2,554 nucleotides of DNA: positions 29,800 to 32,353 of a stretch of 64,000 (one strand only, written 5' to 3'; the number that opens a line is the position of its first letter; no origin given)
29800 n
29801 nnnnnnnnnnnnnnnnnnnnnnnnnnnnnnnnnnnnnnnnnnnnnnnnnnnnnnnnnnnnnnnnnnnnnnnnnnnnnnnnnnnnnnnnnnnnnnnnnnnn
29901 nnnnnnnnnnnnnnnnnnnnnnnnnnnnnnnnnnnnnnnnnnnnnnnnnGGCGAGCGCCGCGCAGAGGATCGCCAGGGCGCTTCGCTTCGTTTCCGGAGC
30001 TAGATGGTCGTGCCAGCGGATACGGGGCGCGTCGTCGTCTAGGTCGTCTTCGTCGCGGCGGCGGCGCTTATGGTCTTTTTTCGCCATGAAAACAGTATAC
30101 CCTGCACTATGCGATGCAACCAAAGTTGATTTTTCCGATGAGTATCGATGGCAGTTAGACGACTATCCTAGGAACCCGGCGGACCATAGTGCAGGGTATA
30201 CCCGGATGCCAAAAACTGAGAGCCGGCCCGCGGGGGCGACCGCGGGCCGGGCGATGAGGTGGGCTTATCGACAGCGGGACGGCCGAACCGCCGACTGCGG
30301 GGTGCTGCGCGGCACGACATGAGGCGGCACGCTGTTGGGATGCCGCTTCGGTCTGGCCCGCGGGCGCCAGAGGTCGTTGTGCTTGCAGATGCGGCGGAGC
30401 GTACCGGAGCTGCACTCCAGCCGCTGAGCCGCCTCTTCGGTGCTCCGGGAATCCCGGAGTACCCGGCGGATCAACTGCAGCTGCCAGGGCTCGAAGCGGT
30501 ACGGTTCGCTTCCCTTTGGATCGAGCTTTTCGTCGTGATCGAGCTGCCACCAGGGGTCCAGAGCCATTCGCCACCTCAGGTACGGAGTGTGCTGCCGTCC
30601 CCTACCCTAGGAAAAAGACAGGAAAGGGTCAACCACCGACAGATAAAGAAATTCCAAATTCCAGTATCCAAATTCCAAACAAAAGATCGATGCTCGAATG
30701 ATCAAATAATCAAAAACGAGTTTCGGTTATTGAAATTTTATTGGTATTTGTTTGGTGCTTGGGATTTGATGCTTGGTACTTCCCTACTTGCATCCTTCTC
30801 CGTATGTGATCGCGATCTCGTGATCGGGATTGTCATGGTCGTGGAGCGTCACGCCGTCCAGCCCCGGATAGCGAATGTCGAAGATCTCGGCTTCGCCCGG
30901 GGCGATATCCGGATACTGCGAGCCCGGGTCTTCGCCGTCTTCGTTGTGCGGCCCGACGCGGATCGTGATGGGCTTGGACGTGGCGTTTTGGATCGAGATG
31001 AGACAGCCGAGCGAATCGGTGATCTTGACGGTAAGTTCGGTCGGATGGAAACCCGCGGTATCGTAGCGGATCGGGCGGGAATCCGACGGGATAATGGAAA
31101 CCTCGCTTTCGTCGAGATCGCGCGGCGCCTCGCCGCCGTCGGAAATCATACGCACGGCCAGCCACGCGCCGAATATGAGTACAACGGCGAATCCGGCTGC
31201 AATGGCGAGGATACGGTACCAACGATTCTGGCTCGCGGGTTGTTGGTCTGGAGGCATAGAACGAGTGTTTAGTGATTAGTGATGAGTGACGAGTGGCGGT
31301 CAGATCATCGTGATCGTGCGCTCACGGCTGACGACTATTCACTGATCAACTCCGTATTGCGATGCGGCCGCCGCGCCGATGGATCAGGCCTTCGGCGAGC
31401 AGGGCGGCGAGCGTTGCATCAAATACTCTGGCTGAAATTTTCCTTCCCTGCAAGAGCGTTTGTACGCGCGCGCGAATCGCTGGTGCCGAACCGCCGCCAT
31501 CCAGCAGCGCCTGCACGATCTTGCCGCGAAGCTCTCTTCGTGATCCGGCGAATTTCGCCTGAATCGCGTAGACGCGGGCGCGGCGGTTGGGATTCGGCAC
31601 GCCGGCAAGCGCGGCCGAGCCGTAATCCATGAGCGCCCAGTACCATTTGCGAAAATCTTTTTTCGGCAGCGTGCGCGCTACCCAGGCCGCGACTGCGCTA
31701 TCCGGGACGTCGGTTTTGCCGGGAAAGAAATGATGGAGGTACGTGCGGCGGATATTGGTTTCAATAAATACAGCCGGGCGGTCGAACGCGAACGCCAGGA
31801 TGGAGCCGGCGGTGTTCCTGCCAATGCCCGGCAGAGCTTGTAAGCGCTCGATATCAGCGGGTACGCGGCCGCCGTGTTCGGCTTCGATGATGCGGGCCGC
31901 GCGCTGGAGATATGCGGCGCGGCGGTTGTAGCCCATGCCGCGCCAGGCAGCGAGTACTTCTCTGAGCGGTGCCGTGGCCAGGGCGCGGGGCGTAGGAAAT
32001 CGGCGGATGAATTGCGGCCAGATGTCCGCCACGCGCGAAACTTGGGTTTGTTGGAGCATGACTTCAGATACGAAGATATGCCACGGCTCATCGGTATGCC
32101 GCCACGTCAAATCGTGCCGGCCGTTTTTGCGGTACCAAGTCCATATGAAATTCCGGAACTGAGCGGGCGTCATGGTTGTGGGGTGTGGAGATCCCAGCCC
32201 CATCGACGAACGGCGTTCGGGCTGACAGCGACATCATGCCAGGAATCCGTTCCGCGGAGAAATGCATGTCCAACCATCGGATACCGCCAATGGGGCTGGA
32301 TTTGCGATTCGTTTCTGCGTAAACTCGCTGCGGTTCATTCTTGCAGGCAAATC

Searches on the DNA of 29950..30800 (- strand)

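Call 29: search_rna_families(source=window, start=29950, end=30800, threshold=evalue, max_evalue=10)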
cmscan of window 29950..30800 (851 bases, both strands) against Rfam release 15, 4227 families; matches with E-value up to 10: 5.
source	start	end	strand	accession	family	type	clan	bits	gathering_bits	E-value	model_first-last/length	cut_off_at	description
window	30334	30423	+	RF03440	MIR4414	Gene; miRNA;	-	19.9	100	0.29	1-129/129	no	MIR4414 microRNA precursor family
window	30356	30466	-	RF00374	Gammaretro_CES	Cis-reg;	-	19.9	93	1.2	1-101/101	no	Gammaretrovirus core encapsidation signal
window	30660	30775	+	RF03839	MIR2599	Gene; miRNA;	-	17.2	120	2.6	1-132/132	no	MIR2599 microRNA precursor family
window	30447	30481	+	RF01834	fiv_FSE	Cis-reg; frameshift_element;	-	14.8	53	2.3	1-35/35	no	ribosomal frameshift site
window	30374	30459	-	RF00518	speF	Cis-reg; leader;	-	13.7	37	0.62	1-153/153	no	speF leader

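Call 77: search_dna_similar(query=window:30088-30215:-, collection=plasmids, mode=distant, max_evalue=0.01, max_rows=5)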
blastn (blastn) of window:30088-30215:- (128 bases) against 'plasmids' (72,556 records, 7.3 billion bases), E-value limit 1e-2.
No match.

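Call 78: search_dna_similar(query=window:30088-30215:-, collection=phages, mode=distant, max_evalue=0.01, max_rows=5)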
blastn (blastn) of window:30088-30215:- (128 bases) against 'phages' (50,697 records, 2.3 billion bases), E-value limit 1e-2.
No match.

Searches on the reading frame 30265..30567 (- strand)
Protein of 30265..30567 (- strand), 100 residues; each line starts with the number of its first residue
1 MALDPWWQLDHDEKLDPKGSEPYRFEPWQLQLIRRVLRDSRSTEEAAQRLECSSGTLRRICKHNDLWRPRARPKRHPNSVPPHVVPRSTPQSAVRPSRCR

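Call 7: search_protein_families(library=pfam, proteins=[window:30265-30567:-], max_evalue=0.1)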
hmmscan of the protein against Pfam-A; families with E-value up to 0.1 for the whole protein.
window:30265-30567:- (100 aa): 8 families
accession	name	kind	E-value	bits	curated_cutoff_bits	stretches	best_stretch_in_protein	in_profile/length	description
PF02042.20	RWP-RK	-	0.00049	20.4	29.3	1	42-68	14-40/49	RWP-RK domain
PF13518.12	HTH_28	-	0.00054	20.4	25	1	30-69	3-41/52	Helix-turn-helix domain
PF04218.19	CENP-B_N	-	0.0031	17.6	21.2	1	31-65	14-47/53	CENP-B N-terminal DNA-binding domain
PF12728.13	HTH_17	-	0.035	14.8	27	1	42-66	3-27/51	Helix-turn-helix domain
PF13542.12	HTH_Tnp_ISL3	-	0.049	13.5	27.4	1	31-63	18-49/51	Helix-turn-helix domain of transposase family ISL3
PF13384.12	HTH_23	-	0.053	13.8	24.6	1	29-60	7-37/50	Homeodomain-like domain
PF01527.26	HTH_Tnp_1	-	0.084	13.6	24.1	0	30-59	13-42/75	Transposase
PF13560.12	HTH_31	-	0.089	13.6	27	0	37-62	9-36/64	Helix-turn-helix domain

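Call 11: find_homologous_proteins(query=window:30265-30567:-, max_evalue=0.001)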
Query window:30265-30567:- (100 aa): 1 proteins with E <= 0.001 among 2 candidates.
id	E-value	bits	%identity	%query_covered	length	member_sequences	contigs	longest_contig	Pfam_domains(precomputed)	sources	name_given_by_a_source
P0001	4.0e-62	225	100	100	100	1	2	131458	-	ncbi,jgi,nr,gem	ncbi:hypothetical protein C4552_03600 [Candidatus Parcubacteria bacterium]|nr:MAG: hypothetical prot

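Call 12: find_encoding_contigs(protein=P0001, flank=3000, max_places=6)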
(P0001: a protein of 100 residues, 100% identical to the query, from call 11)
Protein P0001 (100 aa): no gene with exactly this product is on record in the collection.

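Call 42: search_protein_families(library=ncbifam, proteins=[window:30265-30567:-], max_evalue=0.1)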
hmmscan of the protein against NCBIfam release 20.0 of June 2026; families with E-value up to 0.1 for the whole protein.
window:30265-30567:- (100 aa): 4 families
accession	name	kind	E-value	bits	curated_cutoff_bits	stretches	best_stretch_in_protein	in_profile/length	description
NF033577.2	transpos_IS481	equivalog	0.0042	16.6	224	1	30-84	3-63/284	IS481 family transposase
TIGR01764.1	excise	domain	0.023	15.1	28.8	1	42-64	3-25/49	excisionase family DNA-binding protein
NF033545.0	transpos_IS630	equivalog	0.028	13.9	100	1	31-66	3-38/299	IS630 family transposase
NF033546.1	transpos_IS21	equivalog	0.044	13.3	160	1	33-79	1-49/294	IS21 family transposase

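Call 46: predict_structure(protein=window:30265-30567:-)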
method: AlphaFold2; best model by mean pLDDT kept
length: 100 residues; sequences in the alignment: 1
mean_pLDDT: 64.6   pTM: 0.45
mean pLDDT of the five models: 64.6, 64.1, 55.2, 50.6, 47.7
residues with pLDDT >= 90: 0; 70-90: 42; 50-70: 31; < 50: 27
segments of 3 or more residues with pLDDT < 50: 1-4, 12-21, 69-73
pLDDT, mean of each block of 10 residues (from residue 1): 47 48 69 86 86 81 69 50 56 52
secondary structure, 60 per line:
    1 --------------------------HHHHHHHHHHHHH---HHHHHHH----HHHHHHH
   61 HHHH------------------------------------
elements in order: H27-39 H43-49 H54-64

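Call 49: fold_search(model_id=the predicted structure, library=pdb)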
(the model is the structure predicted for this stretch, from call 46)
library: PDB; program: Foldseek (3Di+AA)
matches with E <= 10: 570; with E <= 0.001: 0
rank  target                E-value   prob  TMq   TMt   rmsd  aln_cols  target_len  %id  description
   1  1g2h_MODEL_1_A        3.7e-01  0.97  0.37  0.57   1.6        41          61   22  SOLUTION STRUCTURE OF THE DNA-BINDING DOMAIN OF THE TYRR PROTEIN OF HAEMOPHILUS INFLUENZAE (released 2001-03-07)
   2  2m0c_MODEL_1_A        5.6e-01  0.35  0.32  0.38   8.0        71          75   18  Solution NMR Structure of Homeobox Domain of Human ALX4, Northeast Structural Genomics Consortium (NESG) Targe (released 2012-11-21)
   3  4zmr_A                8.1e-01  0.77  0.33  0.17   5.5        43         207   23  Structural characterization of the full-length response regulator spr1814 in complex with a phosphate analogue reveals (released 2016-04-27)
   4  3hos_B                8.1e-01  0.33  0.31  0.11  17.6        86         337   19  Crystal structure of the mariner Mos1 paired end complex with Mg (released 2009-09-22)
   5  3hhg_A                9.1e-01  0.80  0.34  0.13   2.7        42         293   24  Structure of CrgA, a LysR-type transcriptional regulator from Neisseria meningitidis. (released 2009-07-07)
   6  5hoo_A                1.0e+00  0.51  0.30  0.11   3.7        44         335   25  Crystal structure of the Mos1 Strand Transfer Complex (released 2016-06-01)
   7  4u7b_A                1.1e+00  0.44  0.30  0.10   3.7        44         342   25  Crystal structure of a pre-cleavage Mos1 transpososome (released 2015-02-11)
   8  5hoo_B                1.2e+00  0.47  0.30  0.11   3.7        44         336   25  Crystal structure of the Mos1 Strand Transfer Complex (released 2016-06-01)
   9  3clo_A                1.2e+00  0.51  0.28  0.12   4.8        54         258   22  Crystal structure of putative transcriptional regulator containing a LuxR DNA binding domain (NP_811094.1) from Bacter (released 2008-04-01)
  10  6jqs                  1.3e+00  0.63  0.30  0.42   2.8        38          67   21  Structure of Transcription factor, GerE (released 2019-04-24)
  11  8b4h_C                1.3e+00  0.33  0.30  0.09  14.2        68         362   18  IstA transposase cleaved donor complex (released 2023-05-03)
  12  3clo_C                1.4e+00  0.47  0.28  0.12   4.8        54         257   22  Crystal structure of putative transcriptional regulator containing a LuxR DNA binding domain (NP_811094.1) from Bacter (released 2008-04-01)
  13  4nvs_A                1.5e+00  0.66  0.30  0.20   1.7        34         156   20  Crystal Structure of the Q18CP6_CLOD6 protein from glyoxalase family. Northeast Structural Genomics Consortium Target  (released 2013-12-18)
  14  1akh_A                1.5e+00  0.51  0.30  0.55   4.0        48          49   17  MAT A1/ALPHA2/DNA TERNARY COMPLEX (released 1998-05-20)
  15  8zwn_B                1.5e+00  0.33  0.28  0.15   4.0        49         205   18  Crystal structure of DNA-binding transcriptional activator EvgA from Escherichia coli str. K-12 substr. MG1655 (released 2025-06-18)
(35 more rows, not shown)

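Call 50: search_protein_representatives(protein=window:30265-30567:-)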
Query: 100 residues. Proteins with E-value up to 0.001 (for the whole library): 5; up to 1e-10: 1; up to 1e-30: 1. The best 5 are listed.
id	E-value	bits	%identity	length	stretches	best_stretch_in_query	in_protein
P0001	1.3e-62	225.1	100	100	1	1-100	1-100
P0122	2.1e-05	41.1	25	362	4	25-66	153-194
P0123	1.5e-04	38.4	38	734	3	42-87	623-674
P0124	4.2e-04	36.9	33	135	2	55-89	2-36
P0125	5.6e-04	36.5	34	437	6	25-67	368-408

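Call 68: search_protein_families(library=pfam, proteins=[P0122, P0125, P0123, P0124], max_evalue=0.1)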
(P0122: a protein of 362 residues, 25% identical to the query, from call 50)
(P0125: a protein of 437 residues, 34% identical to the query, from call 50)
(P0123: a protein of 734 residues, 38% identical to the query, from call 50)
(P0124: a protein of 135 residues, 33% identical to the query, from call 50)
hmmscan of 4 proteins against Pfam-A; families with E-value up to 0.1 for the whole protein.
P0122 (362 aa): 27 families (the best 25 are shown)
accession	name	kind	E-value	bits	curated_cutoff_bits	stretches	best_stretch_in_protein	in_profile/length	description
PF13936.12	HTH_38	-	7.4e-11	42.1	27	1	206-234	9-37/44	Helix-turn-helix domain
PF13518.12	HTH_28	-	5.2e-10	39.7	25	0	63-92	8-37/52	Helix-turn-helix domain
PF12728.13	HTH_17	-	6.6e-10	39.5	27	1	121-168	2-50/51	Helix-turn-helix domain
PF02796.21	HTH_7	-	1.8e-09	38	23.8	1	206-234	10-38/45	Helix-turn-helix domain of resolvase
PF13384.12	HTH_23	-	1.1e-07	31.9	24.6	1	213-234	13-34/50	Homeodomain-like domain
PF08280.17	HTH_Mga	-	1e-06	29.1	23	1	16-47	14-45/59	M protein trans-acting positive regulator (MGA) HTH domain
PF04218.19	CENP-B_N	-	1.3e-05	25.2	21.2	0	214-240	19-45/53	CENP-B N-terminal DNA-binding domain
PF04255.20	DUF433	-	3.1e-05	24.1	23.6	0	205-231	19-46/56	Protein of unknown function (DUF433)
PF10415.14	FumaraseC_C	-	3.2e-05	24.7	32.5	0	270-300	16-46/54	Fumarase C C-terminus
PF01418.23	HTH_6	-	7.5e-05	23.1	28.3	0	121-143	35-57/77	Helix-turn-helix domain, rpiR family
PF09494.16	Slx4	-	0.00033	21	24.8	0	153-195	21-57/60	Slx4 endonuclease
PF02042.20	RWP-RK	-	0.00059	20.1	29.3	0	121-147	13-39/49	RWP-RK domain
PF13551.12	HTH_29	-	0.00062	20.2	28.1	0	213-237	7-32/64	Winged helix-turn helix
PF13443.12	HTH_26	-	0.00077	20.1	22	0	118-145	8-35/63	Cro/C1-type HTH DNA-binding domain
PF13411.12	MerR_1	-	0.0012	19.4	21.6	0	22-40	1-19/69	MerR HTH family regulatory protein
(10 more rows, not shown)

P0125 (437 aa): 3 families
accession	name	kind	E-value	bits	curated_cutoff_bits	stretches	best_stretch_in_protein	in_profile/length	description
PF18001.7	Il13Ra_Ig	-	7.3e-14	52.1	28.3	0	370-434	5-70/95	Interleukin-13 receptor subunit alpha Ig-like domain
PF20626.4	EGF_Sp38_C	-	0.0021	18.5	24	0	12-28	23-39/50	Zona-pellucida-binding protein (Sp38) C-terminal EGF-like domain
PF25603.1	SPT23_MGA2_DBD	-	0.034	14.5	27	0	283-314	118-149/189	SPT23/MGA2 DNA-binding domain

P0123 (734 aa): 28 families (the best 25 are shown)
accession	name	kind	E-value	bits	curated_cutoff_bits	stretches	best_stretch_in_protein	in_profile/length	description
PF02042.20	RWP-RK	-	4.5e-51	171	29.3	3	511-554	2-45/49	RWP-RK domain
PF22922.2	GAF_NLP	-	1.2e-38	132.8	24.1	1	162-328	3-174/175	NLP protein GAF domain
PF13560.12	HTH_31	-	1.5e-09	38.5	27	1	419-453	14-47/64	Helix-turn-helix domain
PF13518.12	HTH_28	-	2e-08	34.6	25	1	614-648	4-39/52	Helix-turn-helix domain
PF01418.23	HTH_6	-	4.7e-08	33.3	28.3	0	416-445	31-60/77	Helix-turn-helix domain, rpiR family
PF20432.4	Xre-like-HTH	-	4.8e-08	33.6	25.8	0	513-543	15-44/63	Antitoxin Xre-like helix-turn-helix domain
PF12728.13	HTH_17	-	5.4e-08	33.4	27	0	525-553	5-31/51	Helix-turn-helix domain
PF00165.29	HTH_AraC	-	3.3e-07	30.7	26.6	0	525-548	12-36/42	Bacterial regulatory helix-turn-helix proteins, AraC family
PF02796.21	HTH_7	-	2.5e-05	24.7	23.8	0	524-542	24-42/45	Helix-turn-helix domain of resolvase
PF13542.12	HTH_Tnp_ISL3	-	2.7e-05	24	27.4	0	421-443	28-50/51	Helix-turn-helix domain of transposase family ISL3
PF13384.12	HTH_23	-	5.5e-05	23.3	24.6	0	419-439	17-37/50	Homeodomain-like domain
PF08281.18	Sigma70_r4_2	-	0.00031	20.7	25.7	0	521-540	26-45/54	Sigma-70, region 4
PF15978.11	TnsD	-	0.00048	19.7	32.4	0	385-452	178-233/355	Tn7-like transposition protein D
PF12562.13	Pox_I6_C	-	0.0015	18.8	23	0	429-442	8-21/37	Poxvirus telomere-binding protein I6, C-terminal domain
PF04218.19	CENP-B_N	-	0.0016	18.5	21.2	0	521-543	22-44/53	CENP-B N-terminal DNA-binding domain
PF02954.25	HTH_8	-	0.016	15.4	22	0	412-438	11-37/42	Bacterial regulatory protein, Fis family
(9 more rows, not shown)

P0124 (135 aa): 2 families
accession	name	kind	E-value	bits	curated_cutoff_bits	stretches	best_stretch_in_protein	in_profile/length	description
PF23127.1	DotM_C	-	0.011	16.4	27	0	31-91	15-75/172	DotM, C-terminal cytoplasmic domain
PF17800.7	NPL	-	0.032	15.4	23.4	0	90-123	6-41/94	Nucleoplasmin-like domain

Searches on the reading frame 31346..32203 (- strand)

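Call 7: search_protein_families(library=pfam, proteins=[window:31346-32203:-], max_evalue=0.1)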
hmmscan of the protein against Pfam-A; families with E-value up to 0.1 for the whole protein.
window:31346-32203:- (285 aa): 4 families
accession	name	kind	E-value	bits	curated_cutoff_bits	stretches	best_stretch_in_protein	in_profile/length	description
PF00730.31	HhH-GPD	-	2.7e-17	63.5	26.2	1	45-164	1-92/108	HhH-GPD superfamily base excision DNA repair protein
PF00633.29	HHH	-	2.8e-07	30.5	24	1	110-138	2-30/30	Helix-hairpin-helix motif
PF09106.17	SelB-wing_2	-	0.0032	18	22.3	1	246-281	21-55/57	Elongation factor SelB, winged helix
PF14520.12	HHH_5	-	0.0053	17.6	27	1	116-137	32-53/57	Helix-hairpin-helix domain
